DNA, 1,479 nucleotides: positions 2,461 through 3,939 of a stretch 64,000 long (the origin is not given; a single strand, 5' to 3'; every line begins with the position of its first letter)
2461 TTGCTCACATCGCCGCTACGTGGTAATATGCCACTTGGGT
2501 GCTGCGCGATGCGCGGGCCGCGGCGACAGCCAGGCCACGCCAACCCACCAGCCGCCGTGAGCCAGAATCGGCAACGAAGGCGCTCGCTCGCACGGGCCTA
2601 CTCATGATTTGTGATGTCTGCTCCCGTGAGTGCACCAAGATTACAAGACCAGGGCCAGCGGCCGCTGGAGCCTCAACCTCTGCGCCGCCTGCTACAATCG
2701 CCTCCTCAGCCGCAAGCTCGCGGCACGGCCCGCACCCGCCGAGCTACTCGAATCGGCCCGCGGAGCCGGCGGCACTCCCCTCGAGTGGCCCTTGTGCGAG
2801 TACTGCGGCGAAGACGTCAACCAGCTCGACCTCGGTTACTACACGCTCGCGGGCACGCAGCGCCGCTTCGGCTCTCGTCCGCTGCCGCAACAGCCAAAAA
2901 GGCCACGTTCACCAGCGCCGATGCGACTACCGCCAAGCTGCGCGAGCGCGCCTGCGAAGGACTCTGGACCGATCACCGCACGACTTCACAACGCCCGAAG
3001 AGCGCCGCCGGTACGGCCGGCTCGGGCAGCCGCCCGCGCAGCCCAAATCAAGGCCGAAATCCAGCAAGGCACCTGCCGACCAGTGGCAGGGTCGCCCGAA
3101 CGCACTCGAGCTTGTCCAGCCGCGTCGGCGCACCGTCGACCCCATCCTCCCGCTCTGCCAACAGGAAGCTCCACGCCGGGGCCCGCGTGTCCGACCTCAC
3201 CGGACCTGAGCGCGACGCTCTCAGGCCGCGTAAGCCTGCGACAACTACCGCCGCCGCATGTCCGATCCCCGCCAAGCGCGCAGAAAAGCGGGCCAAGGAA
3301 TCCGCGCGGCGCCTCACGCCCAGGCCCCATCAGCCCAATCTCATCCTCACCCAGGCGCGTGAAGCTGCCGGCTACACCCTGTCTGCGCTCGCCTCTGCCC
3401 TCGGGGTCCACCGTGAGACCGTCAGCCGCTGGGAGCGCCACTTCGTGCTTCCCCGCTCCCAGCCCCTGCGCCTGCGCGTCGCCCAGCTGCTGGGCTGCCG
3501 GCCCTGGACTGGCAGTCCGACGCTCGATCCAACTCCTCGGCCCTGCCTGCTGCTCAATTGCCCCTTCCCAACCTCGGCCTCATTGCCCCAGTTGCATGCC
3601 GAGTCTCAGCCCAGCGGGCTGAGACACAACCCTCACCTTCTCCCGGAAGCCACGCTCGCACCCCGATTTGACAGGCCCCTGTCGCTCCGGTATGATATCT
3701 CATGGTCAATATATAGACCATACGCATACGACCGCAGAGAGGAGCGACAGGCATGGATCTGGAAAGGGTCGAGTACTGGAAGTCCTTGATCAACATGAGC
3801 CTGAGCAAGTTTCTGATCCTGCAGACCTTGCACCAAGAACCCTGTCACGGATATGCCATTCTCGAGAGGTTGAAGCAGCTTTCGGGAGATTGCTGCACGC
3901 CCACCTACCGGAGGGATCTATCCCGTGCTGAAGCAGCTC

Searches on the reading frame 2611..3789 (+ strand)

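Call 64: search_protein_families(library=pfam, proteins=[window:2611-3789:+], max_evalue=0.00001)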
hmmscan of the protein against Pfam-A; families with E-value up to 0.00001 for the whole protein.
window:2611-3789:+ (392 aa): 1 family
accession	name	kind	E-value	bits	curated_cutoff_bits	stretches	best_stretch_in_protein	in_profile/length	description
PF01381.28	HTH_3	-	1.4e-06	28.6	23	1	248-276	3-31/55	Helix-turn-helix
